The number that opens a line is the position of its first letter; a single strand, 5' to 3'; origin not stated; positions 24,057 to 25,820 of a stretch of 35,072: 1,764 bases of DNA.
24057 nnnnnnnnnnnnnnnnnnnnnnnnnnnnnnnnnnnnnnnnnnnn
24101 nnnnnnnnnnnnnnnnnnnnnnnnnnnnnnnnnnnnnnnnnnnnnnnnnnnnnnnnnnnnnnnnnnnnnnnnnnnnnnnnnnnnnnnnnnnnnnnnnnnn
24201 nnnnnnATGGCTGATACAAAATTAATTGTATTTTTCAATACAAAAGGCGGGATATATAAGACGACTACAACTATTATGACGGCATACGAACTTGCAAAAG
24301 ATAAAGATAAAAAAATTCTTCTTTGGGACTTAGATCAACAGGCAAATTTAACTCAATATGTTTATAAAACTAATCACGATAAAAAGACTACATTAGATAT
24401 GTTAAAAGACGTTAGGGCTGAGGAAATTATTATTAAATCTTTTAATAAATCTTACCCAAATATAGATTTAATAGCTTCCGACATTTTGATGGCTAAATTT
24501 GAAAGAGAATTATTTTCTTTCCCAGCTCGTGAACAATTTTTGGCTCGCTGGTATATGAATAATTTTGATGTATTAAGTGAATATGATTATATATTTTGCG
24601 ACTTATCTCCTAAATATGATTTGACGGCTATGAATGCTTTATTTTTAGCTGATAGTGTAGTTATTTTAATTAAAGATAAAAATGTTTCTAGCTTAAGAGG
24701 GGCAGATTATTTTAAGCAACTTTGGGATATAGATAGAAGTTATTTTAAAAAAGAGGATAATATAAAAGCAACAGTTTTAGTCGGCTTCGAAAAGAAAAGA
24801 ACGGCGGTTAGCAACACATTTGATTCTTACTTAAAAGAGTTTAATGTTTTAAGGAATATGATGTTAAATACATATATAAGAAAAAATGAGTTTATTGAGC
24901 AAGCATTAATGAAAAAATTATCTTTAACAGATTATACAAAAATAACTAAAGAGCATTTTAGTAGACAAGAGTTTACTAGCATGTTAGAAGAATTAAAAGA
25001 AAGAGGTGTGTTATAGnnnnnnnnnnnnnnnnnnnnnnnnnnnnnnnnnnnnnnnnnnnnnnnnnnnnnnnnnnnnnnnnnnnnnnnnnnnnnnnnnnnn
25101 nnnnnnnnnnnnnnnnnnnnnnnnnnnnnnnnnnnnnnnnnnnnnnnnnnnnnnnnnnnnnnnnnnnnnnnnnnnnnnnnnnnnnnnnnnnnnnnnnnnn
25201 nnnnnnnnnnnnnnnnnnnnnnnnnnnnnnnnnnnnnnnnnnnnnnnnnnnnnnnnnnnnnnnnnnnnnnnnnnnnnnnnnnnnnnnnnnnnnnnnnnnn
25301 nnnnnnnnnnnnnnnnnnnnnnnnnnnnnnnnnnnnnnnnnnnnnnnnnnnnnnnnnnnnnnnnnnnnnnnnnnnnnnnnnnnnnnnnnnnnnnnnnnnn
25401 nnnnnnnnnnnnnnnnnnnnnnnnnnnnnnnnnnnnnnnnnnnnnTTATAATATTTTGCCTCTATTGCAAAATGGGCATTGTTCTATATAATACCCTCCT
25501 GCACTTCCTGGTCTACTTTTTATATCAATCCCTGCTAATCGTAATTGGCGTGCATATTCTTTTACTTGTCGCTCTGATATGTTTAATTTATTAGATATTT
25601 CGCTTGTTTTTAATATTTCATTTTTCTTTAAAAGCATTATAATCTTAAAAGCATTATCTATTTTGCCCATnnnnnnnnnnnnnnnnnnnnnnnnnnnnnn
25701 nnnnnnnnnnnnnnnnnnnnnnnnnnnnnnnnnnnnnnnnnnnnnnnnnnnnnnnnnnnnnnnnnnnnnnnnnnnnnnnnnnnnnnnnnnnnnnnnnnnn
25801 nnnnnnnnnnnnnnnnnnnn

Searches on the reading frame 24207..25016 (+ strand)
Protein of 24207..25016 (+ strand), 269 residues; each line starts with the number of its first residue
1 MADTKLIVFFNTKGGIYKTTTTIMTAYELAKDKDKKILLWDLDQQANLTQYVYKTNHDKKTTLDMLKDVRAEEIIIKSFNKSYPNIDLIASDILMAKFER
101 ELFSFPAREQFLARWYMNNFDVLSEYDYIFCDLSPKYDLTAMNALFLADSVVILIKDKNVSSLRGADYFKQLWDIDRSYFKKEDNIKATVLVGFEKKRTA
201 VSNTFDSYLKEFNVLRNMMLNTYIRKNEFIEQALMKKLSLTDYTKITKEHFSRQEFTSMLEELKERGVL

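Call 62: search_dna_similar(query=window:24207-25016:+, collection=phages, mode=protein, max_rows=60, max_evalue=1e-20)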
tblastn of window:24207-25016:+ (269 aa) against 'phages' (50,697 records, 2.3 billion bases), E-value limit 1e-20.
Records with a match: 30; places in all: 30; records where one place covers at least 80% of the query: 30.
Best place of each record, by identity: 60-80% 22; <60% 8.
By first word of the organism name: Clostridium 23; Clostridioides 7.
By host as written in the record: Clostridium difficile 16; - 4; Clostridioides difficile 3; Clostridioides difficile TW69 1; Escherichia coli 1; Clostridium difficile AIU 1; Clostridioides difficile Semix9 1; Clostridioides difficile HGP05 1; and 2 more.
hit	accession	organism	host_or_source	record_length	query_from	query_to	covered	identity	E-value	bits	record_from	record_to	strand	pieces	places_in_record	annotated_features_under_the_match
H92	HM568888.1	Clostridium phage phiCD38-2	Clostridium difficile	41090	1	269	100%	75.8%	7e-114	365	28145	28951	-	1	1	putative para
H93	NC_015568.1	Clostridium phage phiCD38-2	Clostridium difficile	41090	1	269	100%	75.8%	7e-114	365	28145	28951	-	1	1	ParA-like partition protein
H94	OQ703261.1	Clostridioides phage AR1075-1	Clostridioides difficile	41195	1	269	100%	75.8%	7e-114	365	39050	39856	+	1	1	hypothetical protein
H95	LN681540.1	Clostridium phage phiCD506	Clostridium difficile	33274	1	269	100%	75.1%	3e-112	360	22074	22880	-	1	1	putative para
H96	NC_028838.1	Clostridium phage phiCD506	Clostridium difficile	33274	1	269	100%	75.1%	3e-112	360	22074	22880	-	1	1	ParA-like partition protein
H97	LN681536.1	Clostridium phage phiCD146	Clostridium difficile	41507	1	269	100%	75.1%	4e-112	360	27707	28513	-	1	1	putative para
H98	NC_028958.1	Clostridium phage phiCD146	Clostridium difficile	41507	1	269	100%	75.1%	4e-112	360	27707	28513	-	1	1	ParA-like partition protein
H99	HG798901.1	Clostridium phage phiCDHM11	-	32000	1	269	100%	74.7%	5e-112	359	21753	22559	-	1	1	phiCDHM11_gp32: putative ParA protein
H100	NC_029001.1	Clostridium phage phiCDHM11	-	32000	1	269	100%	74.7%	5e-112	359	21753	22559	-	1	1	phiCDHM11_gp32: ParA-like partition protein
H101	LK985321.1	Clostridium phage phiCDHM14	-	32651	1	269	100%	74.7%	5e-112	359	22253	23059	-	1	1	phiCDHM14_gp33: putative ParA protein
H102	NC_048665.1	Clostridium phage phiCDHM14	-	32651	1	269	100%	74.7%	5e-112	359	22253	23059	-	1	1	phiCDHM14_gp33: ParA-like partition protein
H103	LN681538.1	Clostridium phage phiCD481-1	Clostridium difficile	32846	1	269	100%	74.7%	5e-112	359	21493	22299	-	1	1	putative para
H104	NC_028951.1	Clostridium phage phiCD481-1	Clostridium difficile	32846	1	269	100%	74.7%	5e-112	359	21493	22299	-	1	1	ParA-like partition protein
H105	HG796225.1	Clostridium phage phiCDHM13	Clostridium difficile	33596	1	269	100%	74.7%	5e-112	359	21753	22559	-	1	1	phiCDHM13_gp32: putative ParA protein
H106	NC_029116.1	Clostridium phage phiCDHM13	Clostridium difficile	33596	1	269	100%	74.7%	5e-112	359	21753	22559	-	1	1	phiCDHM13_gp32: ParA-like partition protein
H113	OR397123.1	Clostridioides phage AR1074-1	Clostridioides difficile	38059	1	269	100%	74.7%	4e-111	357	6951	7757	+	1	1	hypothetical protein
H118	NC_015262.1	Clostridium phage phiCD6356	Clostridium difficile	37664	45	269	84%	32.0%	2e-33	134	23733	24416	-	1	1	ParA-like partition protein | hypothetical protein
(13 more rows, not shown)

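Call 63: get_annotated_region(hit=H118, flank=7000)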
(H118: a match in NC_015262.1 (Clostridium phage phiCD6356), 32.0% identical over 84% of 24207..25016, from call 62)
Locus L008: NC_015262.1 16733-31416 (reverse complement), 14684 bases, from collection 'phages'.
description: Clostridium phage phiCD6356, complete genome.
organism: Clostridium phage phiCD6356 (NCBI taxid 864178)
taxonomy: Viruses; Duplodnaviria; Heunggongvirae; Uroviricota; Caudoviricetes
host: Clostridium difficile; source: -; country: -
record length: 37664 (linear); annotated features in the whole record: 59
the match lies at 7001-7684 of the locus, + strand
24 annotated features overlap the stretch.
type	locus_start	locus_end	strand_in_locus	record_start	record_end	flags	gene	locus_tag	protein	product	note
CDS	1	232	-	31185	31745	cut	-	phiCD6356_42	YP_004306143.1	hypothetical protein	-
CDS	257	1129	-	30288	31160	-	-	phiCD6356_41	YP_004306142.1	replication initiation protein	-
CDS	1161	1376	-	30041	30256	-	-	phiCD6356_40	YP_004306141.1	hypothetical protein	-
CDS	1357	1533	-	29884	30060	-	-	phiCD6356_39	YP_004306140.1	hypothetical protein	-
CDS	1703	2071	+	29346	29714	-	-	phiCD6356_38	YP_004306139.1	helix-turn-helix domain-containing protein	-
CDS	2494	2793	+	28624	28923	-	-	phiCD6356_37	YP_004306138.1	helix-turn-helix domain-containing protein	-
CDS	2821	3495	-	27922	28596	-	-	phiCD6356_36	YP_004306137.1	hypothetical protein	-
CDS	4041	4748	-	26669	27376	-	-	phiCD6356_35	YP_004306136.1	segregation and condensation complex subunit ScpB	-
CDS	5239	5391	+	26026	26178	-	-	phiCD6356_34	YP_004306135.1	hypothetical protein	-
CDS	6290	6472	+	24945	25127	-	-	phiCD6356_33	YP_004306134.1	hypothetical protein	-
CDS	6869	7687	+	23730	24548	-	-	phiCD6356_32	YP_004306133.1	ParA-like partition protein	-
CDS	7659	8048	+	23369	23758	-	-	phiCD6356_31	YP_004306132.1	hypothetical protein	-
CDS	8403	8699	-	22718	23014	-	-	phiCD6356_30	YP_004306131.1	hypothetical protein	-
CDS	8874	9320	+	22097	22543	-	-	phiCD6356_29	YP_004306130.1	hypothetical protein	-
CDS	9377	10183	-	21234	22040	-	-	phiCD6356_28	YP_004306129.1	endolysin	-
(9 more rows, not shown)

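Call 64: get_annotated_region(hit=H113, flank=7000)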
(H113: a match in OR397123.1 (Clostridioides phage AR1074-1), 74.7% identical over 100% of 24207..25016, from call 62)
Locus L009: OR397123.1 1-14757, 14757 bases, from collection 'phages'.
description: Clostridioides phage AR1074-1, complete genome.
organism: Clostridioides phage AR1074-1 (NCBI taxid 3068252)
taxonomy: Viruses; Duplodnaviria; Heunggongvirae; Uroviricota; Caudoviricetes
host: Clostridioides difficile; source: Homo sapiens; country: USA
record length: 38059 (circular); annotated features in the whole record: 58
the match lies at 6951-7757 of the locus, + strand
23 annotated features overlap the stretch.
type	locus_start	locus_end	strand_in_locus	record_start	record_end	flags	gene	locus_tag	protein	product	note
CDS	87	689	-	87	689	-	-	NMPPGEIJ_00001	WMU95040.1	hypothetical protein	-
CDS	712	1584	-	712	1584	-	-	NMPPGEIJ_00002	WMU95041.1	hypothetical protein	-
CDS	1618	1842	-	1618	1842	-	-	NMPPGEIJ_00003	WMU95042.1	hypothetical protein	-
CDS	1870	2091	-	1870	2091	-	-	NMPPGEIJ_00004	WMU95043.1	hypothetical protein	-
CDS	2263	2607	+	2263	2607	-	-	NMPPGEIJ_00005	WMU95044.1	hypothetical protein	-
CDS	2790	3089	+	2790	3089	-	-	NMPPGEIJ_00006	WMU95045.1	hypothetical protein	-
CDS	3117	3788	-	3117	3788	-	-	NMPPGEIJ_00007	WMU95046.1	hypothetical protein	-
CDS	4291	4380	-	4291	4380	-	-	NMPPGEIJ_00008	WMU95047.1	hypothetical protein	-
CDS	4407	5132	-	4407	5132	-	-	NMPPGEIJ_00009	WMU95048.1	hypothetical protein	-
CDS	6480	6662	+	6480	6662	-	-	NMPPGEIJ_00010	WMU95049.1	hypothetical protein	-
CDS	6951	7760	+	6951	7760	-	-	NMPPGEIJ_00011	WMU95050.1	hypothetical protein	-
CDS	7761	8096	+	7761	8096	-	-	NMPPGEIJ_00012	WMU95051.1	hypothetical protein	-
CDS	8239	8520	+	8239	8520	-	-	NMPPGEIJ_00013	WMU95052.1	hypothetical protein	-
CDS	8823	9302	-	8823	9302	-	-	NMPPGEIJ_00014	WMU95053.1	hypothetical protein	-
CDS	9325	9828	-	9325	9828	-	-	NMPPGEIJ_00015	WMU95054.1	hypothetical protein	-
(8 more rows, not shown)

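Call 65: search_protein_families(library=pfam, proteins=[L008:257-1129:-, L008:4041-4748:-, L008:2821-3495:-, L009:712-1584:-, L009:4407-5132:-], max_evalue=0.001)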
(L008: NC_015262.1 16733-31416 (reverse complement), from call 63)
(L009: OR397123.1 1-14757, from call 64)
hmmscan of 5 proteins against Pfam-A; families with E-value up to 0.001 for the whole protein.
L008:257-1129:- (290 aa): 4 families
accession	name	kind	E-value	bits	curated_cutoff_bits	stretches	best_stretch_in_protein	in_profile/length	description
PF09524.15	Phg_2220_C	-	3.6e-28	97.9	27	1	166-238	1-73/73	Conserved phage C-terminus (Phg_2220_C)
PF13730.12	HTH_36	-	5.5e-16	58.6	25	1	25-77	3-55/55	Helix-turn-helix domain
PF01978.25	TrmB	-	4.9e-05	23.5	25.6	1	24-84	5-59/68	Sugar-specific transcriptional regulator TrmB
PF21984.2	DnaD_N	-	0.00022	21.8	27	1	31-91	19-79/101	DnaD N-terminal domain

L008:4041-4748:- (235 aa): 6 families
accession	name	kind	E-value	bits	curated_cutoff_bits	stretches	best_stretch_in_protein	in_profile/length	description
PF08279.18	HTH_11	-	5.5e-07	29.8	25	1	54-96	9-50/55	HTH domain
PF05043.19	Mga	-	4.5e-05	24.4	21.1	1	54-85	26-57/87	Mga helix-turn-helix domain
PF13730.12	HTH_36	-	0.00042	20.5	25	0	60-85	27-52/55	Helix-turn-helix domain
PF02796.21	HTH_7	-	0.00051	20.5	23.8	1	54-77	17-40/45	Helix-turn-helix domain of resolvase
PF01978.25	TrmB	-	0.00075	19.7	25.6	0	56-102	20-63/68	Sugar-specific transcriptional regulator TrmB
PF12840.13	HTH_20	-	0.00089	19.6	27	0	63-84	23-44/51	Helix-turn-helix domain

L008:2821-3495:- (224 aa): 0 families

L009:712-1584:- (290 aa): 5 families
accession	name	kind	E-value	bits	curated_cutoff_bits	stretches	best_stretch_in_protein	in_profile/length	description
PF09524.15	Phg_2220_C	-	3.7e-30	104.2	27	1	166-238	1-73/73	Conserved phage C-terminus (Phg_2220_C)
PF13730.12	HTH_36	-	3.8e-16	59.1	25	1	25-77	3-55/55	Helix-turn-helix domain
PF01978.25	TrmB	-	2e-05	24.8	25.6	1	24-83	5-58/68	Sugar-specific transcriptional regulator TrmB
PF21984.2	DnaD_N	-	6.2e-05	23.6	27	1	31-86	19-74/101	DnaD N-terminal domain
PF13551.12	HTH_29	-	0.00018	22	28.1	1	40-88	9-53/64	Winged helix-turn helix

L009:4407-5132:- (241 aa): 2 families
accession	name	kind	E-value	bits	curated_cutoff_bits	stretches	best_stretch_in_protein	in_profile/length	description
PF05043.19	Mga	-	0.00023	22.1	21.1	0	65-96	26-57/87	Mga helix-turn-helix domain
PF08279.18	HTH_11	-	0.00029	21.1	25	1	65-107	9-50/55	HTH domain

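Call 79: search_protein_families(library=phrogs, proteins=[window:24207-25016:+], max_evalue=0.0001)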
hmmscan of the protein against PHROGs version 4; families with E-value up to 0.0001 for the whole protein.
window:24207-25016:+ (269 aa): 1 family
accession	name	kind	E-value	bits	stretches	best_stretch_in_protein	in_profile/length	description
phrog_164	-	DNA, RNA and nucleotide metabolism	6.7e-56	191.3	1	3-266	223-472/500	ParA-like partition protein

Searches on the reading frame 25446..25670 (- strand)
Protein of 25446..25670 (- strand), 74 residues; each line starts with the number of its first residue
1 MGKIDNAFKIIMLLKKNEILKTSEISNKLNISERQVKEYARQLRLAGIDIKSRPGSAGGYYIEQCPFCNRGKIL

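Call 78: search_protein_families(library=pfam, proteins=[window:25446-25670:-], max_evalue=0.01)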
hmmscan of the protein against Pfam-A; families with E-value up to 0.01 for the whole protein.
window:25446-25670:- (74 aa): 8 families
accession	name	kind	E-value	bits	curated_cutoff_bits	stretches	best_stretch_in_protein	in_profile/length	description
PF08279.18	HTH_11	-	3.4e-08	33.7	25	1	8-60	3-54/55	HTH domain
PF02082.26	Rrf2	-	1.1e-06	29.3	30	1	4-63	5-66/132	Iron-dependent Transcriptional regulator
PF08280.17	HTH_Mga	-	4.7e-05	23.7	23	1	3-44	3-44/59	M protein trans-acting positive regulator (MGA) HTH domain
PF13518.12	HTH_28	-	0.00051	20.5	25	1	9-54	4-48/52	Helix-turn-helix domain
PF13412.12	HTH_24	-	0.00053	19.9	21.9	1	7-48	5-46/48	Winged helix-turn-helix DNA-binding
PF01022.26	HTH_5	-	0.00055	20.2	22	1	9-48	6-44/47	Bacterial regulatory protein, arsR family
PF03444.21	HrcA_DNA-bdg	-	0.00065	19.8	21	1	14-61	18-64/79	Winged helix-turn-helix transcription repressor, HrcA DNA-binding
PF04703.18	FaeA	-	0.0047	17.7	20.7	1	10-47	5-43/62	FaeA-like protein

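Call 79: search_protein_families(library=phrogs, proteins=[window:25446-25670:-], max_evalue=0.0001)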
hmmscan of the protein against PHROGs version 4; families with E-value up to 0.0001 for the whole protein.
window:25446-25670:- (74 aa): 1 family
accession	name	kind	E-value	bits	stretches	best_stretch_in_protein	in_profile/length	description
phrog_13105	-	unknown function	4.9e-07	30.6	1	9-64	9-64/239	-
